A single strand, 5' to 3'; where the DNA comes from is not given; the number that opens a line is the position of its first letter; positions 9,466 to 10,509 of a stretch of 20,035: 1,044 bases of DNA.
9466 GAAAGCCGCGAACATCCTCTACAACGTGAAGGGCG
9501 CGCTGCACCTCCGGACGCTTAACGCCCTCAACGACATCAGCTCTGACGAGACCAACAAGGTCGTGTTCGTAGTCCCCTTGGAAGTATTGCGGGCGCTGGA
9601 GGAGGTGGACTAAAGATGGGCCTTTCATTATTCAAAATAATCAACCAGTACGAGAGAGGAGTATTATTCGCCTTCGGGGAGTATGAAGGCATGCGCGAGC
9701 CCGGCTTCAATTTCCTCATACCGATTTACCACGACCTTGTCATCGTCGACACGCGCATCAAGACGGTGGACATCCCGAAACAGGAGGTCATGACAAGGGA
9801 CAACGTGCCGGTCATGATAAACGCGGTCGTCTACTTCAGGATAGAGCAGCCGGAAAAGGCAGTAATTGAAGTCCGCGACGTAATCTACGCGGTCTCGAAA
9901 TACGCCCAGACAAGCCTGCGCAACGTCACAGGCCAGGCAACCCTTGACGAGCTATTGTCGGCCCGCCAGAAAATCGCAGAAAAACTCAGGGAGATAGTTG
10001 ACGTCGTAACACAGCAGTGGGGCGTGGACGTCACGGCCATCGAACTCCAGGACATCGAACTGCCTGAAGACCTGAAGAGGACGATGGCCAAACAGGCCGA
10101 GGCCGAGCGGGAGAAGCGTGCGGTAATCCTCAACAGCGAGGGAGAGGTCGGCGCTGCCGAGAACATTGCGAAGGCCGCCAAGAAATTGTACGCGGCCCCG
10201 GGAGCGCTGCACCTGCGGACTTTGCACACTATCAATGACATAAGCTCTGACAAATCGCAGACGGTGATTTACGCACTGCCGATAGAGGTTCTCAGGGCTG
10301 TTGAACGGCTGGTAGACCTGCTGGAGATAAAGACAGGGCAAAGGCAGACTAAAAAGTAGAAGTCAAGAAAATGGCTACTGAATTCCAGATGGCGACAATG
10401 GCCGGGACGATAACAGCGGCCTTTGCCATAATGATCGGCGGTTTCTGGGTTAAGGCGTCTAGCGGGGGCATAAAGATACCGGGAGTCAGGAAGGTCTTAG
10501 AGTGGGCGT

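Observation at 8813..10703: A stomatin operon with a membrane-anchored and a TM-less paralog plus a small 3-TM protein, and no NfeD partner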

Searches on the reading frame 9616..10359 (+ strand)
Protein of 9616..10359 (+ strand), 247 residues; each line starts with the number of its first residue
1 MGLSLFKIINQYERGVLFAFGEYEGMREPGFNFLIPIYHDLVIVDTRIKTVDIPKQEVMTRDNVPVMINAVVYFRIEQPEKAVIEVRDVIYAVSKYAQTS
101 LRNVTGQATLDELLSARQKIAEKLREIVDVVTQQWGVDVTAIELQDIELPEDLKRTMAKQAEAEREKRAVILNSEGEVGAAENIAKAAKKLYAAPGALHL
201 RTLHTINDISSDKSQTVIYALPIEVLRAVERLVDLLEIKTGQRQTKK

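Call 5: search_protein_families(library=pfam, proteins=[window:9616-10359:+], max_evalue=0.01)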
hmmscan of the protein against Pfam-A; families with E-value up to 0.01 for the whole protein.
window:9616-10359:+ (247 aa): 2 families
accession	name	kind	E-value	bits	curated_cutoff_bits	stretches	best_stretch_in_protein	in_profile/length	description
PF01145.31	Band_7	-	1.8e-42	145.8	23.6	1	7-177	1-175/176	SPFH domain / Band 7 family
PF13421.11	Band_7_1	-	1.2e-05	25.5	24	1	94-162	138-208/211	SPFH domain-Band 7 family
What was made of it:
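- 9616..10359 (+): Stomatin B: the anchor-less SPFH/stomatin paralog, 247 aa. It starts 10 residues before the QYERG motif. Pfam Band_7 at E 1.8e-42 (call 5).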

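Call 17: find_homologous_proteins(query=window:9616-10356:+, max_evalue=1e-30)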
Query window:9616-10356:+ (247 aa): 7987 proteins with E <= 1e-30 among 8000 candidates; the best 120 are listed.
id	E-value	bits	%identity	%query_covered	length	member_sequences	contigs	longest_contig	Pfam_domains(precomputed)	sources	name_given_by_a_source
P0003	1.4e-151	520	100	100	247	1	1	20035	PF01145.32,PF13421.12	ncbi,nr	ncbi:MAG: slipin family protein [Candidatus Altiarchaeota archaeon]|nr:slipin family protein [Candid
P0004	4.3e-133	460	87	100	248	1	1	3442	PF01145.32,PF13421.12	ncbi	ncbi:MAG: slipin family protein [Candidatus Altiarchaeota archaeon]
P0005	1.7e-131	455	87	100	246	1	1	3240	PF01145.32,PF13421.12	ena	-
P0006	1.3e-130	452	84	100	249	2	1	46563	PF01145.32,PF13421.12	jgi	jgi:regulator of protease activity HflC (stomatin/prohibitin superfamily)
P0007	4.2e-130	450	84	100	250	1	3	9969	PF01145.32,PF13421.12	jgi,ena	-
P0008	1.5e-129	448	83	100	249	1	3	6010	PF01145.32,PF13421.12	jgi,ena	-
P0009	8.2e-129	446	83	100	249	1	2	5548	PF01145.32,PF13421.12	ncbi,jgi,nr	ncbi:MAG: slipin family protein [Candidatus Altiarchaeales archaeon]|nr:slipin family protein [Candi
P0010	3.0e-127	441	82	100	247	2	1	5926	PF01145.32,PF13421.12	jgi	-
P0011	4.4e-115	401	75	96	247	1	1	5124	PF01145.32,PF13421.12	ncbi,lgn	ncbi:MAG: slipin family protein [Candidatus Altiarchaeota archaeon]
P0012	1.5e-114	399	73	99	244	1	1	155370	PF01145.32,PF13421.12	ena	-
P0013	2.7e-113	395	74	96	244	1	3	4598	PF01145.32,PF13421.12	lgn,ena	-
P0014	4.8e-113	394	75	98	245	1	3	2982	PF01145.32,PF13421.12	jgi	-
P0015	1.3e-112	393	75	95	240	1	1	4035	PF01145.32,PF13421.12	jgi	jgi:regulator of protease activity HflC (stomatin/prohibitin superfamily)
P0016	3.2e-112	392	74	100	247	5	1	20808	PF01145.32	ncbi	ncbi:MAG: slipin family protein [Methanobacteriota archaeon]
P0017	8.6e-110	384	72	96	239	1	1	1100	PF01145.32,PF13421.12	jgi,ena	-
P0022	2.8e-108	379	71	95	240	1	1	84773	PF01145.32,PF13421.12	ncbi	-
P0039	1.7e-103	363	68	97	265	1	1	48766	PF01145.32,PF13421.12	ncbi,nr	ncbi:Stomatin [uncultured archaeon]|nr:Stomatin [uncultured archaeon]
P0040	2.3e-103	363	70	94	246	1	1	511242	PF01145.32,PF13421.12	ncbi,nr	ncbi:MAG: slipin family protein [Candidatus Altiarchaeales archaeon]|nr:slipin family protein [Candi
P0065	8.3e-97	341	66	98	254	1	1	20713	PF01145.32,PF13421.12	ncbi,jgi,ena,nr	ncbi:MAG: hypothetical protein B6U97_03125 [Candidatus Altiarchaeales archaeon ex4484_96]|nr:MAG: hy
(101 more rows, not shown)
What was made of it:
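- By my reading of the table in call 17, at least 24 further B-type clusters share a contig length with an A-type cluster.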

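Call 19: find_encoding_contigs(protein=P0006, flank=5000, max_places=1)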
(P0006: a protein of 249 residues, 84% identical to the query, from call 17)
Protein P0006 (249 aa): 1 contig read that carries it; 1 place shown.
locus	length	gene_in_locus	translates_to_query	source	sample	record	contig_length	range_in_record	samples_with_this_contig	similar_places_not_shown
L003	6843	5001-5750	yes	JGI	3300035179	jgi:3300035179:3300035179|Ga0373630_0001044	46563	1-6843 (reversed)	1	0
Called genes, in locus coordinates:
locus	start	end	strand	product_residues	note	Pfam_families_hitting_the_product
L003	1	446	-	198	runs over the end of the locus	PF04011:LemA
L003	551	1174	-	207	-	PF20108:DUF6498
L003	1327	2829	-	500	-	-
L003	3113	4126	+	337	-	PF02885:Glycos_trans_3N, PF00591:Glycos_transf_3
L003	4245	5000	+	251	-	PF01145:Band_7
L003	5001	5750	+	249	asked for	PF01145:Band_7, PF13421:Band_7_1 (weak)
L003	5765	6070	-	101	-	-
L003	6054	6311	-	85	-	-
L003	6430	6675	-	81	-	-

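Call 20: find_encoding_contigs(protein=P0012, flank=5000, max_places=1)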
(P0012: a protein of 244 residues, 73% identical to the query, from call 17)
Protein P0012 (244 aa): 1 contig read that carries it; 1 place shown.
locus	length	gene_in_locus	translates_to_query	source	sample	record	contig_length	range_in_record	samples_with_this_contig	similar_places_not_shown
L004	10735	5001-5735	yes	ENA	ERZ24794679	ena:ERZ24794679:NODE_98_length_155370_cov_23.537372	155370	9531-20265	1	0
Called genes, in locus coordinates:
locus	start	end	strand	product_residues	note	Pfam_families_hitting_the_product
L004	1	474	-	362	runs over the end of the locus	PF00988:CPSase_sm_chain, PF00117:GATase, PF07722:Peptidase_C26 (weak)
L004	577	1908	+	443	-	PF00206:Lyase_1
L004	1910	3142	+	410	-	PF00764:Arginosuc_synth, PF20979:Arginosuc_syn_C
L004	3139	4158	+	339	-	PF02885:Glycos_trans_3N, PF00591:Glycos_transf_3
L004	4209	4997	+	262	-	PF01145:Band_7, PF13421:Band_7_1 (faint)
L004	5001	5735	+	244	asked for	PF01145:Band_7, PF13421:Band_7_1 (faint)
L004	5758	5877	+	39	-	PF02416:TatA_B_E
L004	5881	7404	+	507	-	-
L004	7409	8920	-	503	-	PF01875:Memo, PF01871:AMMECR1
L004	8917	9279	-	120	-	PF04126:Cyclophil_like, PF18050:Cyclophil_like2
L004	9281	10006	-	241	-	PF00881:Nitroreductase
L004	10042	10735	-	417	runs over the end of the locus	PF01555:N6_N4_Mtase, PF01170:UPF0020 (faint), PF08241:Methyltransf_11 (faint), PF13649:Methyltransf_25 (faint)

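Call 21: find_encoding_contigs(protein=P0040, flank=5000, max_places=1)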
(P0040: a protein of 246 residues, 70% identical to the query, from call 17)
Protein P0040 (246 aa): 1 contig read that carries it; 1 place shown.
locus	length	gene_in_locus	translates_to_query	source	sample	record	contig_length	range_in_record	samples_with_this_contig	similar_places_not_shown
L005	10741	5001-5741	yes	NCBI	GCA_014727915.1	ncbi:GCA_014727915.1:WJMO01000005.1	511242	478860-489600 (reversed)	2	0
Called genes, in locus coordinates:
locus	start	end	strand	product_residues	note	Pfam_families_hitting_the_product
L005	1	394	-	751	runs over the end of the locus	PF02463:SMC_N, PF13175:AAA_15 (faint), PF13476:AAA_23 (faint), PF13304:AAA_21 (faint)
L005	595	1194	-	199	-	-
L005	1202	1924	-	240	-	-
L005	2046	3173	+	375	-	PF00202:Aminotran_3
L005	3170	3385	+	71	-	PF04060:FeS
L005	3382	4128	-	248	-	PF02592:Vut_1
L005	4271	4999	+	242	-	PF01145:Band_7, PF13421:Band_7_1 (weak)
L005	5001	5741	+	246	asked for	PF01145:Band_7, PF13421:Band_7_1 (faint)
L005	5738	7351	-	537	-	PF13570:Beta-prop_ACSF4 (faint), PF25292:Beta-prop_CGLA (faint), PF01839:FG-GAP (faint), PF13517:FG-GAP_3 (faint)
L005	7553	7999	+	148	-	PF13404:HTH_AsnC-type, PF13412:HTH_24, PF13463:HTH_27 (faint)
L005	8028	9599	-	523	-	PF06418:CTP_synth_N, PF00117:GATase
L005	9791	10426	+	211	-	-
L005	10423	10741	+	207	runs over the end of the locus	-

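Call 30: search_protein_families(library=ncbifam, proteins=[window:9616-10359:+], max_evalue=0.01)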
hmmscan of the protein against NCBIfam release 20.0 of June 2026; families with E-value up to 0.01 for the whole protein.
window:9616-10359:+ (247 aa): 4 families
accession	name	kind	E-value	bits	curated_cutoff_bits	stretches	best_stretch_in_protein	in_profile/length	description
TIGR01933.1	hflK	equivalog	1.5e-19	70.5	159.4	1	6-179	1-177/261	FtsH protease activity modulator HflK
NF008181.0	PRK10930.1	equivalog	5.6e-11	41.9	660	1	5-172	96-266/419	FtsH protease activity modulator HflK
TIGR01932.1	hflC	equivalog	3.8e-10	39.1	134.4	2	8-118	22-144/318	protease modulator HflC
NF008259.0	PRK11029.1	equivalog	5.6e-05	22.3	427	1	4-77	19-98/334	protease modulator HflC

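Call 35: find_related_loci(query=window:9616-10356:+, collection=genome_contigs, flank=10000)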
Query window:9616-10356:+ (247 aa) in genome_contigs; peptide patterns used: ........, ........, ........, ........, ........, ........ (x = any residue, [..] = any of these).
600 stretches matched a pattern (row limit reached: there are more); 574 encode a relative of the query (tblastn E <= 1e-3); the best 80 are kept; 80 distinct loci.
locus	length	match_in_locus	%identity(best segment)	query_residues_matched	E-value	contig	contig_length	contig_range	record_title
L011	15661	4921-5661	74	1-247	1e-122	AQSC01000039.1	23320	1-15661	Euryarchaeota archaeon SCGC AAA252-I15 A252I15DRAFT_contig_22_0.23_C, whole genome shotgun sequence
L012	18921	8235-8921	60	10-238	8e-94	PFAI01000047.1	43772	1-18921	MAG: Candidatus Diapherotrites archaeon CG10_big_fil_rev_8_21_14_0_10_31_34 CG10_8_21_14_0.10_scaffold_3028_c, whole gen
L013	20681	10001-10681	58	6-232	2e-91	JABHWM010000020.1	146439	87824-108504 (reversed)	MAG: Candidatus Paceibacterota bacterium isolate SI047_bin131 k141_756583, whole genome shotgun sequence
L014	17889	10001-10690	58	3-232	1e-87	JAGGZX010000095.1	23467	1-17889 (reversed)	MAG: Candidatus Woesearchaeota archaeon isolate AUK215 PB_MBMC_169_c_000000000005, whole genome shotgun sequence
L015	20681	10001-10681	56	6-232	1e-86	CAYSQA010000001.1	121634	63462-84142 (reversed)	MAG TPA_asm: uncultured Pseudomonadales bacterium isolate SRP170004_co1_586 genome assembly, contig: NODE_153_length_121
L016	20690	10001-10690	56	3-233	1e-86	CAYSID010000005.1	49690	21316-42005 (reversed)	MAG TPA_asm: uncultured Gammaproteobacteria bacterium isolate binchicken_co107_25 genome assembly, contig: NODE_1771_len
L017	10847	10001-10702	54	7-247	1e-84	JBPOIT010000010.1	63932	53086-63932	MAG: Candidatus Levyibacteriota bacterium isolate MAG_784 c_000000578653, whole genome shotgun sequence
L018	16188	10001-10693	61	1-231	3e-89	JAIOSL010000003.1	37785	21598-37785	MAG: archaeon isolate SMBSF43 bin_24_k127_259825, whole genome shotgun sequence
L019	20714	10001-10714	49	6-247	5e-83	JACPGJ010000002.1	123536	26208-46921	MAG: Candidatus Kerfeldbacteria bacterium isolate NC_groundwater_384_Ag_B-0.1um_43_17 GD18-4_B1_scaffold_61898, whole ge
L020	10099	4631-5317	57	9-237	3e-83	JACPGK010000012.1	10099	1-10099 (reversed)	MAG: Candidatus Kerfeldbacteria bacterium isolate NC_groundwater_385_Ag_B-0.1um_43_29 GD18-4_B1_scaffold_745379, whole g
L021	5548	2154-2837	55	10-237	3e-83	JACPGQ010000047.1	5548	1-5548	MAG: Candidatus Levyibacteriota bacterium isolate NC_groundwater_392_Ag_B-0.1um_43_10 GD18-4_B1_scaffold_898175, whole g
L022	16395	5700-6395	55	1-233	2e-82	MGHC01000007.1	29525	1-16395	MAG: Candidatus Woesebacteria bacterium RIFCSPLOWO2_01_FULL_39_10 rifcsplowo2_01_scaffold_13552, whole genome shotgun se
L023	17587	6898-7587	54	3-233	5e-82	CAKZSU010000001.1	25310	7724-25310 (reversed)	MAG: uncultured Patescibacteria group bacterium isolate N1_Bin_METABAT__44_1 genome assembly, contig: c_000000397110, wh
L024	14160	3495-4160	52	1-222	3e-81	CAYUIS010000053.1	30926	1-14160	MAG TPA_asm: uncultured Anaerolineales bacterium isolate SRP214966_co2_450 genome assembly, contig: NODE_1778_length_309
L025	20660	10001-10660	53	3-222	6e-81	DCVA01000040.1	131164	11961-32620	MAG TPA_asm: Anaerolineales bacterium UBA2200 UBA2200_contig_21782, whole genome shotgun sequence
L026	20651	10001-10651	53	6-222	8e-81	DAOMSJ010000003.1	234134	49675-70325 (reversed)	MAG TPA_asm: Anaerolineales bacterium isolate AMR_MDS_5785 NODE_10_length_234134_cov_8.324933, whole genome shotgun sequ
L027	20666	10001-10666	52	9-230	6e-80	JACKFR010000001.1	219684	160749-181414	MAG: Candidatus Nomurabacteria bacterium isolate HK-STAS-PATE-7 HK-STAS-PATE-7_1, whole genome shotgun sequence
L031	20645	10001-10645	52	11-225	1e-77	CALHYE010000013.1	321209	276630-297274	MAG: uncultured Bellilinea sp. isolate N1_Bin_Bin_197_sub_3 genome assembly, contig: c_000000748568, whole genome shotgu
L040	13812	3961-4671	49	3-239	2e-75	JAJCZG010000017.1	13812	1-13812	MAG: Deltaproteobacteria bacterium isolate OFTM298 OFTM298_16, whole genome shotgun sequence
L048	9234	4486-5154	50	3-225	5e-74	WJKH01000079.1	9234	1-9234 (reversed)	MAG: Candidatus Dojkabacteria bacterium isolate Bin_334 k141_4339341, whole genome shotgun sequence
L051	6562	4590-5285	50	3-234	4e-73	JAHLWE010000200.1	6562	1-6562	MAG: Promethearchaeota archaeon isolate 2R3_4 k141_42871, whole genome shotgun sequence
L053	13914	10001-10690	48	5-236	2e-72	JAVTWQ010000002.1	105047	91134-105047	MAG: Candidatus Saccharimonas sp. isolate labscale reactor_MAG18 NODE_122_length_105047_cov_12.005134, whole genome shot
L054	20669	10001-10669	51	7-229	2e-72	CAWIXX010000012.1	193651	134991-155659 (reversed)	MAG: uncultured Verrucomicrobiae bacterium isolate MFD05841.bin.2.124 genome assembly, contig: contig_51499, whole genom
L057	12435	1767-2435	48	3-225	2e-71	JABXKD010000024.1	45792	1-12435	MAG: Promethearchaeota archaeon isolate Hel_238_bin105 NODE_24_length_45792_cov_28.582828, whole genome shotgun sequence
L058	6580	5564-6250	48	6-234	1e-71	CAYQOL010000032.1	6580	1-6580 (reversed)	MAG TPA_asm: uncultured Candidatus Saccharimonas sp. isolate SRP192927_co1_980 genome assembly, contig: NODE_31935_lengt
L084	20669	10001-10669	49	3-225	2e-69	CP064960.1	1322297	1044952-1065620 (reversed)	MAG: bacterium isolate Aved_18-Q3-R54-62_BAT3C.16_uni chromosome, complete genome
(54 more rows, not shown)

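Call 38: search_protein_families(library=pfam, proteins=[L013:8467-9924:+, L015:8529-9944:+, L040:2450-3868:+, L054:8548-9927:+, L012:7568-8029:+, L027:9469-9906:+, L017:9372-9905:+, L053:9406-9921:+, L084:9466-9909:+, L058:4906-5379:+], max_evalue=0.001)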
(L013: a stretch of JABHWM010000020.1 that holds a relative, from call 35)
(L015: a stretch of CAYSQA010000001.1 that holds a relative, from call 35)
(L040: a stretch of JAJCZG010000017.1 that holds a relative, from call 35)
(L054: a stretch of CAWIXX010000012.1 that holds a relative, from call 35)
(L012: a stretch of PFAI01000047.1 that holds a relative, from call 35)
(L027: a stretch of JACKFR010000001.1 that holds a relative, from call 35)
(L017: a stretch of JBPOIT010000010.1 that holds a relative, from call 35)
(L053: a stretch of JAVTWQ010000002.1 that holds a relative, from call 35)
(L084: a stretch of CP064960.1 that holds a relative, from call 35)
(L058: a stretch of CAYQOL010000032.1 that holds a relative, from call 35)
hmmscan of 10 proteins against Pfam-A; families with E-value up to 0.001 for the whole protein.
L013:8467-9924:+ (485 aa): 5 families
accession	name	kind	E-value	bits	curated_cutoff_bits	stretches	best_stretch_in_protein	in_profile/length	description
PF01406.26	tRNA-synt_1e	-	2.2e-97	326.5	27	1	16-326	4-298/301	tRNA synthetases class I (C) catalytic domain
PF00133.28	tRNA-synt_1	-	4.7e-13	49.1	22.7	2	234-319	329-413/414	tRNA synthetases class I (I, L, M and V)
PF09334.17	tRNA-synt_1g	-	9.6e-12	44.8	20.1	2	247-324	295-371/391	tRNA synthetases class I (M)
PF23493.1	CysS_C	-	3.8e-05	24.1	23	1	435-470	4-39/51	Cysteinyl-tRNA ligase anticodon binding domain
PF09190.17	DALR_2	-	0.00015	22.7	22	0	378-400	1-23/57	DALR domain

L015:8529-9944:+ (471 aa): 5 families
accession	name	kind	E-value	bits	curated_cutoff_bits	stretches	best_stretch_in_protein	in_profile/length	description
PF01406.26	tRNA-synt_1e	-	7.9e-98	328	27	1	15-327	3-299/301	tRNA synthetases class I (C) catalytic domain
PF00133.28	tRNA-synt_1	-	5.1e-13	49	22.7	2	235-319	330-413/414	tRNA synthetases class I (I, L, M and V)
PF09334.17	tRNA-synt_1g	-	3.2e-12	46.4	20.1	2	247-325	295-372/391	tRNA synthetases class I (M)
PF01921.24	tRNA-synt_1f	-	2.3e-05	23.9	27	0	232-347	233-348/360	tRNA synthetases class I (K)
PF23493.1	CysS_C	-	0.00011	22.6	23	1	422-467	4-49/51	Cysteinyl-tRNA ligase anticodon binding domain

L040:2450-3868:+ (472 aa): 3 families
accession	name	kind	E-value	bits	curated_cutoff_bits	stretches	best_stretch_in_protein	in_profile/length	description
PF24961.1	NfeD_membrane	-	1.6e-27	96.3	26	1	278-396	1-118/119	NfeD integral membrane domain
PF25145.1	NfeD1b_N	-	2.9e-19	69.8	40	1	66-224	1-152/189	NfeD1b, N-terminal domain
PF01957.25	NfeD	-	6.7e-15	55.5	29.1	1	411-471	2-57/57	NfeD-like C-terminal, partner-binding domain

L054:8548-9927:+ (459 aa): 3 families
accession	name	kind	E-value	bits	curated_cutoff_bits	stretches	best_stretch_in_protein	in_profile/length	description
PF24961.1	NfeD_membrane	-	3.7e-22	79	26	1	263-380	2-118/119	NfeD integral membrane domain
PF25145.1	NfeD1b_N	-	1.3e-21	77.4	40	1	49-219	2-172/189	NfeD1b, N-terminal domain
PF01957.25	NfeD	-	1.8e-13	50.9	29.1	1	395-450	2-57/57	NfeD-like C-terminal, partner-binding domain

L012:7568-8029:+ (153 aa): 1 family
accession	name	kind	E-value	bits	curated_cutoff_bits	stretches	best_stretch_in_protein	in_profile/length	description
PF04307.19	YdjM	-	1.6e-15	57.5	29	1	7-137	9-143/176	YdjM inner membrane protein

L027:9469-9906:+ (145 aa): 0 families

L017:9372-9905:+ (177 aa): 1 family
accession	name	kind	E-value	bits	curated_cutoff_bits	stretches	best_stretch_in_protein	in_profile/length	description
PF10648.15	Gmad2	-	1.2e-13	51.6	25.7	1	76-158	2-79/86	Immunoglobulin-like domain of bacterial spore germination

L053:9406-9921:+ (171 aa): 0 families

L084:9466-9909:+ (147 aa): 0 families

L058:4906-5379:+ (157 aa): 0 families

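Call 46: find_encoding_contigs(protein=P0022, flank=10000, max_places=1)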
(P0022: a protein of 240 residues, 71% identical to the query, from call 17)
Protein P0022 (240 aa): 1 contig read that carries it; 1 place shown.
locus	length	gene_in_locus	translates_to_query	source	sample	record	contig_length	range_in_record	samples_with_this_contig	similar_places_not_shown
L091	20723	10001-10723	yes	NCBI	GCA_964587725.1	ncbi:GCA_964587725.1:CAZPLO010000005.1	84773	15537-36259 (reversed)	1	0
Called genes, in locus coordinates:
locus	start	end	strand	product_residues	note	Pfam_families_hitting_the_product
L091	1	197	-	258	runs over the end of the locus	PF21350:Cas6_I-A, PF01881:Cas_Cas6_C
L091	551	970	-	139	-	PF01894:YjbQ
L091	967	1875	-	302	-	PF00288:GHMP_kinases_N (weak), PF08544:GHMP_kinases_C (faint)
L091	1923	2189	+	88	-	PF00708:Acylphosphatase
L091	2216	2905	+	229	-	-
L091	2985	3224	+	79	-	-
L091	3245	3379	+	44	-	-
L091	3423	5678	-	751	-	PF00005:ABC_tran (faint), PF02463:SMC_N, PF13175:AAA_15, PF13476:AAA_23, PF13304:AAA_21 (faint)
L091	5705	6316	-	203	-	-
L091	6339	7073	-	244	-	-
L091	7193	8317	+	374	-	PF00202:Aminotran_3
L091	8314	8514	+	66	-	PF04060:FeS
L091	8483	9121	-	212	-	PF02592:Vut_1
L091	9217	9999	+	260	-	PF01145:Band_7, PF13421:Band_7_1 (weak)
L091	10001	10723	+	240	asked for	PF01145:Band_7, PF13421:Band_7_1 (weak)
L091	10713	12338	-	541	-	PF25292:Beta-prop_CGLA, PF13570:Beta-prop_ACSF4 (weak), PF01839:FG-GAP (faint), PF13517:FG-GAP_3 (faint)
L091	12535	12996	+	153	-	PF13936:HTH_38 (weak), PF13404:HTH_AsnC-type, PF13412:HTH_24, PF12802:MarR_2 (weak)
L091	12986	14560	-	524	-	PF06418:CTP_synth_N, PF00117:GATase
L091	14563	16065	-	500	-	PF08903:DUF1846, PF20921:DUF1846_C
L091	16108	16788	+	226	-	-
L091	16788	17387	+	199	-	-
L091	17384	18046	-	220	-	-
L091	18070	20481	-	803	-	PF01326:PPDK_N, PF00391:PEP-utilizers, PF02896:PEP-utilizers_C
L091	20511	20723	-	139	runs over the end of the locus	PF21473:OB_Ssb-like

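Call 47: find_encoding_contigs(protein=P0039, flank=10000, max_places=1)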
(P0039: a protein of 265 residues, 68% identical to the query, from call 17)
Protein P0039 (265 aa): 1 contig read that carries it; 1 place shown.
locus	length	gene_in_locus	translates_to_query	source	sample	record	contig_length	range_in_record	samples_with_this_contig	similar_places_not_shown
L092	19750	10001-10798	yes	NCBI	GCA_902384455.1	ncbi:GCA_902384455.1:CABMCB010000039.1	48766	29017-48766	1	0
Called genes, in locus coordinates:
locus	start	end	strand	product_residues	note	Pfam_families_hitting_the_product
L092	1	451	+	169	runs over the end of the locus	PF01965:DJ-1_PfpI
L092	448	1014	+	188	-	PF03167:UDG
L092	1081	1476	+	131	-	PF09969:DUF2203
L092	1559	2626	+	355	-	PF00817:IMS, PF21999:IMS_HHH_1, PF11799:IMS_C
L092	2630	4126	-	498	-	PF01011:PQQ (faint), PF13360:PQQ_2, PF13570:Beta-prop_ACSF4, PF13360:PQQ_2, PF13570:Beta-prop_ACSF4, PF13360:PQQ_2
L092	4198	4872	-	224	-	-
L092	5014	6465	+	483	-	PF04851:ResIII (weak), PF00270:DEAD, PF00271:Helicase_C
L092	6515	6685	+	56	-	-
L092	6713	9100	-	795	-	PF00133:tRNA-synt_1, PF01406:tRNA-synt_1e (faint), PF09334:tRNA-synt_1g, PF13603:tRNA-synt_1_2 (weak), PF08264:Anticodon_1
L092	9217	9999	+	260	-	PF01145:Band_7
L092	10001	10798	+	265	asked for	PF01145:Band_7, PF13421:Band_7_1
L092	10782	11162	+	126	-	-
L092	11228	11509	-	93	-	PF05854:MC1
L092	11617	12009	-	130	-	PF00731:AIRC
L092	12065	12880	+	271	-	PF01113:DapB_N, PF05173:DapB_C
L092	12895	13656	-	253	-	-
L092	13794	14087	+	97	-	PF21473:OB_Ssb-like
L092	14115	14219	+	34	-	-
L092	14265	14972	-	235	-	-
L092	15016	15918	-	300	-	PF03773:ArsP_1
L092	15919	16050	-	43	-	-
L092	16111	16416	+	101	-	PF01022:HTH_5, PF12840:HTH_20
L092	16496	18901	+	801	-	PF01326:PPDK_N, PF00391:PEP-utilizers, PF02896:PEP-utilizers_C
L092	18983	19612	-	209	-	-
